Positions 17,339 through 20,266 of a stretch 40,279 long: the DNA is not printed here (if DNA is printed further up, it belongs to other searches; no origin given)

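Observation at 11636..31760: Sigma-54/AcoR-controlled 14-gene cluster with a gene combination I cannot map to a described pathway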

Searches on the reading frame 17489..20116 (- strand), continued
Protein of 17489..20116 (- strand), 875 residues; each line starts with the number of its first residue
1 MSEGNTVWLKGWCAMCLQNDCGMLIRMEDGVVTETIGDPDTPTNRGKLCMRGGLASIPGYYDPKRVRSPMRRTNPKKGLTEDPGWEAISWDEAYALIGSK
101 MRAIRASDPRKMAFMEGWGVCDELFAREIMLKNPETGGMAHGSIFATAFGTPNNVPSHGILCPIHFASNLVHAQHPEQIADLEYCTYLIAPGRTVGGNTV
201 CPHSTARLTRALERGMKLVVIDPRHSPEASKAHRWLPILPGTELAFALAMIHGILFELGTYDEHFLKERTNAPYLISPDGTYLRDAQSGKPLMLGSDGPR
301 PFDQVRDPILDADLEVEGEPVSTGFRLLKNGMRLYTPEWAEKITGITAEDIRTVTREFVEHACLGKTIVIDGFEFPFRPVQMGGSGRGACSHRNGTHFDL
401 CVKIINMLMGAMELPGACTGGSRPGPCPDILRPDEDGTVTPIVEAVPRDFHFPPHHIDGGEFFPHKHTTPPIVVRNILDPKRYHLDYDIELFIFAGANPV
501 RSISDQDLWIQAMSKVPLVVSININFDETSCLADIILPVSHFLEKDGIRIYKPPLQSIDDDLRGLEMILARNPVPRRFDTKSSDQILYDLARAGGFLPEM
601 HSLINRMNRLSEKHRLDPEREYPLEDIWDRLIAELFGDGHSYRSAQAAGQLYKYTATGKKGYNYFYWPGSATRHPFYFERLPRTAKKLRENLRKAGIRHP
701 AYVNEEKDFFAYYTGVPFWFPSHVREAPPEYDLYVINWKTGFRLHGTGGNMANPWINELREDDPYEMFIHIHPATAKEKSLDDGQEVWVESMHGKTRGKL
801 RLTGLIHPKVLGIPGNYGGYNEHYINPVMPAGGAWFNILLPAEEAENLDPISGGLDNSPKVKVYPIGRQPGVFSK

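Call 19: search_protein_families(library=ncbifam, proteins=[L076:9953-12568:+, L076:12576-13094:+, L076:13210-14109:+, L076:14131-15201:+, L076:15212-16000:+, L076:16011-16583:+, L076:16872-18167:+, L076:18168-19442:+, L076:19447-20835:+, L076:7003-9753:+], max_evalue=0.00001)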
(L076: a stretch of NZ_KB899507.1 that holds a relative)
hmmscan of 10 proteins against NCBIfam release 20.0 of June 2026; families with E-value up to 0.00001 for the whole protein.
L076:9953-12568:+ (871 aa): 20 families
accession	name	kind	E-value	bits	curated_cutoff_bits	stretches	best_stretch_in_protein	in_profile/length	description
NF012032.0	PRK15488.1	equivalog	7.1e-59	199.5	694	2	15-262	41-280/759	thiosulfate reductase PhsA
NF041714.1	arsenate_red_ArrA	equivalog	6.2e-48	163.6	1600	2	12-258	45-291/848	arsenate respiratory reductase molybdopterin-containing subunit ArrA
TIGR03479.1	DMSO_red_II_alp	subfamily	8.9e-40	136.5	984.75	2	20-360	61-427/913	molybdopterin-dependent oxidoreductase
TIGR02166.1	dmsA_ynfE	subfamily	1.4e-37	129.2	777.7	2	196-358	231-358/794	DMSO/selenate family reductase complex A subunit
NF041783.2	mnquin_red_QrcB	equivalog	2.9e-32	111.7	440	1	19-251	54-280/695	menaquinone reductase molybdopterin-binding-like subunit QrcB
TIGR01591.1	Fdh-alpha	equivalog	1.1e-29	103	666.25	2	22-111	3-83/672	formate dehydrogenase subunit alpha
NF047855.1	AssmNtatRedNasC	equivalog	6.1e-24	84.3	1100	0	494-592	412-506/708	assimilatory nitrate reductase catalytic subunit NasC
NF041884.1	selenate_YnfF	exception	1.5e-23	82.7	1650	1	14-261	42-297/798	selenate/tellurate reductase subunit YnfF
NF041885.1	selenate_YnfE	exception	1.2e-19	69.6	1675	1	199-261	241-304/805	selenate/tellurate reductase subunit YnfE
NF011566.1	PRK14990.1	exception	2.5e-19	68.8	1600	1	16-261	57-317/814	dimethylsulfoxide reductase subunit A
TIGR01553.1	formate-DH-alph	equivalog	7.8e-19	66.9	814.2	2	20-114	54-141/1009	formate dehydrogenase-N subunit alpha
TIGR00509.1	bisC_fam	subfamily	1.6e-18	66.3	1017.55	1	195-264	190-260/772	molybdopterin guanine dinucleotide-containing S/N-oxide reductase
NF041513.1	formate_DH_Act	exception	6.4e-16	57.3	1400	1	18-114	43-132/1067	formate dehydrogenase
NF042978.1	EthbenzDh_ebdA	equivalog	9.2e-15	53.5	2000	1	198-364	264-445/977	ethylbenzene dehydrogenase subunit alpha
NF010055.0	PRK13532.1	equivalog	2e-14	52.8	904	1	10-116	35-139/830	nitrate reductase catalytic subunit NapA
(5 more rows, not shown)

L076:12576-13094:+ (172 aa): 0 families

L076:13210-14109:+ (299 aa): 0 families

L076:14131-15201:+ (356 aa): 2 families
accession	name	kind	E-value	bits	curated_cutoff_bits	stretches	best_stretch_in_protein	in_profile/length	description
NF001943.0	PRK00724.1-2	equivalog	1.1e-59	201.7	269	1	123-335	51-273/274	formate dehydrogenase accessory sulfurtransferase FdhD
TIGR00129.1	fdhD_narQ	equivalog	2.3e-56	190.9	140.9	1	125-335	32-236/237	formate dehydrogenase accessory sulfurtransferase FdhD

L076:15212-16000:+ (262 aa): 1 family
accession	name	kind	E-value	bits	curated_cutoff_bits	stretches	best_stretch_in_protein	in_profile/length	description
TIGR03035.1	trp_arylform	equivalog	4.7e-09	36.5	223.05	1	22-123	2-93/206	arylformamidase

L076:16011-16583:+ (190 aa): 18 families
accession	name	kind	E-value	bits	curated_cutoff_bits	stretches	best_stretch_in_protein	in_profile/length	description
NF045762.1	PhenlGlyoxDHPadE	equivalog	3.7e-95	317.1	300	1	1-186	1-186/187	NADH-dependent phenylglyoxylate dehydrogenase subunit gamma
TIGR02175.1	PorC_KorC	subfamily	1.5e-57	194.2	81.1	1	1-178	1-174/177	2-oxoacid:acceptor oxidoreductase, gamma subunit, pyruvate/2-ketoisovalerate family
NF006321.0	PRK08534.1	equivalog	6.8e-50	169.3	225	1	1-163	1-161/181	pyruvate ferredoxin oxidoreductase subunit gamma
NF010632.0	PRK14029.1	equivalog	9.4e-48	162.3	335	1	1-181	1-182/185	pyruvate/ketoisovalerate ferredoxin oxidoreductase subunit gamma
NF040683.1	PorC_Meth_Thtga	equivalog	1.1e-47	162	270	1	1-175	1-169/177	pyruvate synthase subunit PorC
NF004497.0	PRK05844.1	equivalog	4.1e-24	85.2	243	1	1-157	1-160/186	pyruvate flavodoxin oxidoreductase subunit gamma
NF006323.0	PRK08537.1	equivalog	2.7e-15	56.2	235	1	3-175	4-174/181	2-oxoacid:ferredoxin oxidoreductase subunit gamma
NF005322.0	PRK06853.1-2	equivalog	7.7e-13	48.6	237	1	2-178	6-192/197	indolepyruvate oxidoreductase subunit beta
NF045790.1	OxalOxreddelta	equivalog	3.1e-12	46.3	230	1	20-154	34-189/316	oxalate oxidoreductase subunit delta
TIGR03710.1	OAFO_sf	subfamily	9.2e-11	41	482.75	1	2-179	2-173/561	2-oxoacid:acceptor oxidoreductase subunit alpha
NF005325.0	PRK06853.1-5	equivalog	2.5e-10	40.4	230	1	4-59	6-61/192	indolepyruvate oxidoreductase subunit beta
NF009589.0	PRK13030.1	subfamily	4e-09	34.7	816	0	2-70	729-798/1170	indolepyruvate ferredoxin oxidoreductase family protein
NF005323.0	PRK06853.1-3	equivalog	4e-08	33.4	238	0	2-70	7-74/197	indolepyruvate oxidoreductase subunit beta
NF005324.0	PRK06853.1-4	equivalog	5.2e-08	33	222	0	4-59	5-60/196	indolepyruvate oxidoreductase subunit beta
NF004916.0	PRK06274.1-2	equivalog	5.9e-08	33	227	1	7-172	8-169/178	indolepyruvate oxidoreductase subunit beta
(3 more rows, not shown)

L076:16872-18167:+ (431 aa): 13 families
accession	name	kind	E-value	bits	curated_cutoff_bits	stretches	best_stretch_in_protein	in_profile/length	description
NF045764.1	PhenlGlyoxDHPadG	equivalog_domain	1.5e-232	771.1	700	1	34-430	2-398/398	NADH-dependent phenylglyoxylate dehydrogenase subunit alpha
NF040682.1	PorA_Arch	equivalog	2.6e-109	365.7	550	1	35-414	4-374/387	pyruvate synthase subunit PorA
NF006233.0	PRK08367.1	equivalog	4.4e-93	312.3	625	1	36-416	6-377/394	pyruvate ferredoxin oxidoreductase subunit alpha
NF045791.1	OxalOxredalpha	equivalog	2.4e-79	267.2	500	1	39-409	9-373/395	oxalate oxidoreductase subunit alpha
NF006232.0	PRK08366.1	equivalog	1.1e-73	248.1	646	1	36-413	9-375/394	2-ketoisovalerate ferredoxin oxidoreductase subunit alpha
NF007201.0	PRK09622.1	equivalog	2.3e-70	237.5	590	1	34-413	10-380/405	2-oxoacid:ferredoxin oxidoreductase subunit alpha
TIGR02176.1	pyruv_ox_red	equivalog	7.2e-40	136.7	911.35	1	35-394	2-358/1167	pyruvate:ferredoxin (flavodoxin) oxidoreductase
NF006412.0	PRK08659.1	equivalog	2.9e-28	99.1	411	1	36-358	7-333/378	2-oxoacid:acceptor oxidoreductase subunit alpha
NF005507.0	PRK07119.1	subfamily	2.9e-28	98.7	399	2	36-186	6-160/352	3-methyl-2-oxobutanoate dehydrogenase subunit VorB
TIGR03710.1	OAFO_sf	subfamily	3.9e-26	91.7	482.75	1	28-359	187-522/561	2-oxoacid:acceptor oxidoreductase subunit alpha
NF007206.0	PRK09627.1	equivalog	1e-20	74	579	1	33-356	2-331/375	2-oxoglutarate synthase subunit alpha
NF041170.1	Oxoac_fdxalpha_Archa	equivalog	2e-17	62.8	800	2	28-156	229-367/636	2-oxoacid:ferredoxin oxidoreductase subunit alpha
TIGR03336.1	IOR_alpha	equivalog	6.5e-06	24.7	650.9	0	39-190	7-156/595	indolepyruvate ferredoxin oxidoreductase subunit alpha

L076:18168-19442:+ (424 aa): 42 families (the best 25 are shown)
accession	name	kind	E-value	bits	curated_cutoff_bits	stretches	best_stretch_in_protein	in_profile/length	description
NF045765.1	PhenlGlyoxDHPadH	equivalog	4e-175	582.7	475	1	5-424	4-416/416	NADH-dependent phenylglyoxylate dehydrogenase subunit epsilon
TIGR02374.1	nitri_red_nirB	equivalog_domain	2.8e-43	148.4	578.35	1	7-407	2-395/794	nitrite reductase large subunit NirB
NF041682.1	ant_diox_AndAa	equivalog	1e-40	139.7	650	1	5-283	5-280/406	anthranilate 1,2-dioxygenase system ferredoxin--NAD(+) reductase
NF003437.0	PRK04965.1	equivalog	6.6e-40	137.3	392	1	6-283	5-276/378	NADH:flavorubredoxin reductase NorW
NF042949.2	3PPDioc_HcaD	equivalog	3.1e-39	134.8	450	1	6-285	4-279/386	3-phenylpropionate/cinnamic acid dioxygenase ferredoxin--NAD(+) reductase subunit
TIGR03385.1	CoA_CoA_reduc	equivalog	4e-34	118.1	578.8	1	7-330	3-329/439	CoA-disulfide reductase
NF007123.0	PRK09564.1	equivalog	8.4e-34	117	458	1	7-314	4-316/444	CoA-disulfide reductase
TIGR02053.1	MerA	equivalog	1.6e-29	103.3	454.45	1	86-288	114-314/465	mercury(II) reductase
NF007286.0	PRK09754.1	equivalog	9.8e-28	97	447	1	6-286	6-281/400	phenylpropionate dioxygenase ferredoxin reductase subunit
NF046103.1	NOXase_Strep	equivalog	2.1e-26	92.9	600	1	7-314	3-313/442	H2O-forming NADH oxidase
NF011565.0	PRK14989.1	subfamily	4.1e-24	84.7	883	1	30-282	32-283/847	nitrite reductase large subunit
NF010311.1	PRK13748.1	subfamily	2.2e-23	82.9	600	1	92-288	221-410/560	mercury(II) reductase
TIGR01350.1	lipoamide_DH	equivalog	4.4e-23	81.7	408.8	1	97-284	128-311/461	dihydrolipoyl dehydrogenase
NF040477.1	chlor_oxi_RclA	equivalog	5e-23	81.5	740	1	91-284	109-296/441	reactive chlorine resistance oxidoreductase RclA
NF005884.0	PRK07846.1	equivalog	4.7e-22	78.2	501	1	83-283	116-305/454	mycothione reductase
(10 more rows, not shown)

L076:19447-20835:+ (462 aa): 18 families
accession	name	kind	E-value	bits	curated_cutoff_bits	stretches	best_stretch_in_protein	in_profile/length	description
NF045766.1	PhenlGlyoxDHPadI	equivalog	1.3e-251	835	700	1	1-439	1-440/443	NADH-dependent phenylglyoxylate dehydrogenase subunit beta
NF008818.0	PRK11864.1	subfamily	1.9e-79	266.9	405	1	149-436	12-296/300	3-methyl-2-oxobutanoate dehydrogenase subunit beta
NF008819.1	PRK11865.1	equivalog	6.1e-78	262.1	405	1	148-433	11-297/300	pyruvate synthase subunit PorB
NF045792.1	OxalOxredbeta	equivalog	1.8e-55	188.2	590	1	147-431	13-302/311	oxalate oxidoreductase subunit beta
TIGR02951.1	DMSO_dmsB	equivalog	6.5e-15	55.5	214.1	1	10-145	7-161/161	DMSO/selenate family reductase complex B subunit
NF038355.1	FDH3_beta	equivalog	1.6e-13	51.1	240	1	10-123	8-127/180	formate dehydrogenase FDH3 subunit beta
TIGR02176.1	pyruv_ox_red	equivalog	6.8e-13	47.4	911.35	1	232-427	955-1150/1167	pyruvate:ferredoxin (flavodoxin) oxidoreductase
NF008134.0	PRK10882.1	equivalog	7.5e-12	44.9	263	1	53-140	111-211/329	hydrogenase 2 operon protein HybA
NF009408.0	PRK12769.1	equivalog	3.9e-11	41.8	1003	1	10-142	8-152/659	formate-dependent uric acid utilization protein AegA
NF008820.0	PRK11866.1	equivalog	1.2e-10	41.3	402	1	202-354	61-202/287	2-oxoacid ferredoxin oxidoreductase subunit beta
NF045715.1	sulf_resp_HmcB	equivalog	1.6e-10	40.6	420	1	49-140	101-201/307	sulfate respiration complex iron-sulfur protein HmcB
NF007382.0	PRK09898.1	equivalog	3.6e-10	39.7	213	1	12-136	66-202/208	ferredoxin-like protein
NF041715.1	arsenate_red_ArrB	equivalog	6.5e-10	38.9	450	1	10-110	8-112/233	arsenate respiratory reductase iron-sulfur subunit ArrB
TIGR03149.1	cyt_nit_nrfC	equivalog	1.2e-09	37.9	377.6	1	9-134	43-181/225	cytochrome c nitrite reductase Fe-S protein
NF007658.0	PRK10330.1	equivalog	6.9e-09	35.4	260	1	9-103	7-105/181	electron transport protein HydN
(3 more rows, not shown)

L076:7003-9753:+ (916 aa): 0 families

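Call 21: find_encoding_contigs(protein=P0006, flank=10000, max_places=1)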
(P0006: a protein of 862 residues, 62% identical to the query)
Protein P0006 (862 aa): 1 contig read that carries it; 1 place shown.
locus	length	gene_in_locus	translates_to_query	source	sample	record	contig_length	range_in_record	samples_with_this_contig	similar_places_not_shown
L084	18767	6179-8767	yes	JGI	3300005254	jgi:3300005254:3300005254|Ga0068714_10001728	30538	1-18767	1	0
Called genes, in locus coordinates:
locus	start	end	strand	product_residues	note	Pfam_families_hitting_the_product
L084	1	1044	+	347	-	PF07690:MFS_1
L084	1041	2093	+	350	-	-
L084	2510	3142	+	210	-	PF00392:GntR, PF07729:FCD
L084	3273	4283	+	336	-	PF03480:DctP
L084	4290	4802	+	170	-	PF04290:DctQ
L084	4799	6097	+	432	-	PF06808:DctM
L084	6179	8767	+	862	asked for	PF04879:Molybdop_Fe4S4, PF00384:Molybdopterin, PF01568:Molydop_binding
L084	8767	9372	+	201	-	PF13237:Fer4_10 (weak), PF13247:Fer4_11, PF12838:Fer4_7 (weak), PF13187:Fer4_9 (weak), PF12797:Fer4_2, PF00037:Fer4, PF13237:Fer4_10, PF13247:Fer4_11, +4 more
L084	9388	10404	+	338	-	PF08240:ADH_N, PF00107:ADH_zinc_N, PF13602:ADH_zinc_N_2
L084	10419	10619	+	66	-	PF01361:Tautomerase, PF14552:Tautomerase_2 (weak)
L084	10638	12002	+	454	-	PF04389:Peptidase_M28 (faint), PF01546:Peptidase_M20, PF07687:M20_dimer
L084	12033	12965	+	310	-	PF00037:Fer4 (faint), PF12837:Fer4_6 (faint), PF12838:Fer4_7, PF13187:Fer4_9, PF13237:Fer4_10 (weak), PF14697:Fer4_21 (weak)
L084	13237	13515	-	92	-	PF14697:Fer4_21 (weak), PF13187:Fer4_9, PF13237:Fer4_10, PF00037:Fer4, PF12797:Fer4_2 (weak), PF12837:Fer4_6 (weak), PF14697:Fer4_21, PF12838:Fer4_7, +3 more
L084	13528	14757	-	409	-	PF03599:CdhD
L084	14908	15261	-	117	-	PF22381:Staph_reg_Sar_Rot, PF01047:MarR, PF12802:MarR_2, PF13463:HTH_27 (weak), PF09339:HTH_IclR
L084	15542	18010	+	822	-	PF00343:Phosphorylase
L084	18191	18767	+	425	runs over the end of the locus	PF08668:HDOD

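Call 22: find_encoding_contigs(protein=P0019, flank=10000, max_places=1)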
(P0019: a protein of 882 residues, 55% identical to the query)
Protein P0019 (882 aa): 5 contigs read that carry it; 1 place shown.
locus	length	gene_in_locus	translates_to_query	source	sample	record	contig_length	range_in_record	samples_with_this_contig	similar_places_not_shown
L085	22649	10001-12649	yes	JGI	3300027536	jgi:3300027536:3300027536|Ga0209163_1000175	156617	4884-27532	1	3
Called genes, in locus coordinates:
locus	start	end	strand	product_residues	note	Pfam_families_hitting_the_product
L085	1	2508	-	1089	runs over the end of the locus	PF00873:ACR_tran, PF02355:SecD_SecF_C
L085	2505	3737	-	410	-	PF25919:BSH_CusB (faint), PF00364:Biotin_lipoyl (faint), PF25917:BSH_RND, PF25973:BSH_CzcB (weak), PF25876:HH_MFP_RND (weak), PF25954:Beta-barrel_RND_2, PF25975:CzcB_C (weak), PF25989:YknX_C, +1 more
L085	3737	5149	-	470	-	PF02321:OEP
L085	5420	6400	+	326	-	PF19459:DUF5996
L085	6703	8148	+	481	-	PF00989:PAS (weak), PF08448:PAS_4, PF13426:PAS_9, PF00158:Sigma54_activat, PF14532:Sigma54_activ_2, PF07724:AAA_2 (weak), PF25601:AAA_lid_14, PF18024:HTH_50, +2 more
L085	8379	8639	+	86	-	-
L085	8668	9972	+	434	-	PF00202:Aminotran_3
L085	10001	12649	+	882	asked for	PF04879:Molybdop_Fe4S4, PF00384:Molybdopterin, PF01568:Molydop_binding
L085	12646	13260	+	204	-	PF12838:Fer4_7, PF13237:Fer4_10 (weak), PF13247:Fer4_11, PF13187:Fer4_9 (weak), PF25160:LdpA_Fe-S-bd (weak), PF12837:Fer4_6, PF13237:Fer4_10, PF00037:Fer4, +8 more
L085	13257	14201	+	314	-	PF00037:Fer4 (faint), PF13237:Fer4_10 (weak), PF12838:Fer4_7 (weak), PF13187:Fer4_9 (weak)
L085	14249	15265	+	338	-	PF08240:ADH_N, PF00107:ADH_zinc_N, PF13602:ADH_zinc_N_2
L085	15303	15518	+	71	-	PF01361:Tautomerase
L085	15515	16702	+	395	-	PF01321:Creatinase_N (weak), PF00557:Peptidase_M24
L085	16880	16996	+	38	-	-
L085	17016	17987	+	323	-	PF04909:Amidohydro_2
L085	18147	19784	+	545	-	PF00890:FAD_binding_2, PF01266:DAO (weak), PF03486:HI0933_like (faint), PF07992:Pyr_redox_2 (faint), PF12831:FAD_oxidored (weak), PF02910:Succ_DH_flav_C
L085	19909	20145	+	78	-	PF00037:Fer4 (weak), PF12797:Fer4_2 (weak), PF12837:Fer4_6 (faint), PF13237:Fer4_10 (weak), PF14697:Fer4_21, PF12800:Fer4_4 (faint), PF12838:Fer4_7, PF13187:Fer4_9, +1 more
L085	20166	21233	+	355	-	PF03480:DctP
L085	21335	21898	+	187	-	PF04290:DctQ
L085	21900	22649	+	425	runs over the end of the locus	PF06808:DctM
